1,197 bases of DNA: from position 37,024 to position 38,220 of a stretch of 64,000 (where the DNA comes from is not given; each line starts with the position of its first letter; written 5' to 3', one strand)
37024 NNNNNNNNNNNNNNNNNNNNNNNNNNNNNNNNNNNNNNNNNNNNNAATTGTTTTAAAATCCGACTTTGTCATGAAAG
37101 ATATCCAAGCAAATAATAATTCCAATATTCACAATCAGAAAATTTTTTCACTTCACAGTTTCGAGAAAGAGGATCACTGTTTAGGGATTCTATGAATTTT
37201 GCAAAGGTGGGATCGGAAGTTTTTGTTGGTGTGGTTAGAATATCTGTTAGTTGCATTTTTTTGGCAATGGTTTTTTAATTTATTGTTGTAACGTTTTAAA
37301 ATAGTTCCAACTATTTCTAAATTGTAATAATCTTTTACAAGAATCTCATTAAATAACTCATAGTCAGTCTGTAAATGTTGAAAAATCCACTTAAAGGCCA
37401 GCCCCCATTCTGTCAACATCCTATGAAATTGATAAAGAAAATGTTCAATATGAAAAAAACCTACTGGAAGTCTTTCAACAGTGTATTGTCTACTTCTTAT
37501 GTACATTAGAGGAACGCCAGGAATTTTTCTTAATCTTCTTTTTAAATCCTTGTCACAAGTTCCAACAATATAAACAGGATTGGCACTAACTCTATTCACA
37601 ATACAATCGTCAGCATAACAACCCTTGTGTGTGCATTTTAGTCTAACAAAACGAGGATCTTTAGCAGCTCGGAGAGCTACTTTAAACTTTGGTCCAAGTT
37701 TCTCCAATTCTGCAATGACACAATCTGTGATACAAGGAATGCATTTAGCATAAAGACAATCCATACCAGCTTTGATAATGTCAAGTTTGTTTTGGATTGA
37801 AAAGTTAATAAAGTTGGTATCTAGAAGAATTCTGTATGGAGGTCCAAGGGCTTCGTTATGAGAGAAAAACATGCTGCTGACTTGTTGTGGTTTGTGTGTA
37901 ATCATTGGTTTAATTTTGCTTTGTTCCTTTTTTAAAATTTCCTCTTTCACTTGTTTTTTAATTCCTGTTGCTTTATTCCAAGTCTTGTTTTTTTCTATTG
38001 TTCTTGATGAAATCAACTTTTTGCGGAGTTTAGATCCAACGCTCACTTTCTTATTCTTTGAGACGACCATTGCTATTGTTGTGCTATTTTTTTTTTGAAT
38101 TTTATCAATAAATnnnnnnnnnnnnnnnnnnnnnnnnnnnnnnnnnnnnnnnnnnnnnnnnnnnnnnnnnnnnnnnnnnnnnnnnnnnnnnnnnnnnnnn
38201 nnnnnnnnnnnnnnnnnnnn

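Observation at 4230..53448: Recurrent GC-rich E2F-like element (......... / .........) in the tiny promoters, with textbook placement at DNA polymerase alpha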

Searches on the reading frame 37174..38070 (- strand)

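Call 19: search_protein_families(library=pfam, proteins=[window:37174-38070:-], max_evalue=0.001)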
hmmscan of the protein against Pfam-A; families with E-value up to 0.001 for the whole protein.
window:37174-38070:- (298 aa): 2 families
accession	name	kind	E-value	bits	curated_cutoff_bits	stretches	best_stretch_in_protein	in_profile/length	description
PF04900.18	Fcf1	-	1.3e-32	112.5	21.4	1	104-200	1-99/99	Fcf1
PF18477.7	PIN_9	-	4.7e-06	27.3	26.3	1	81-194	1-116/116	PIN like domain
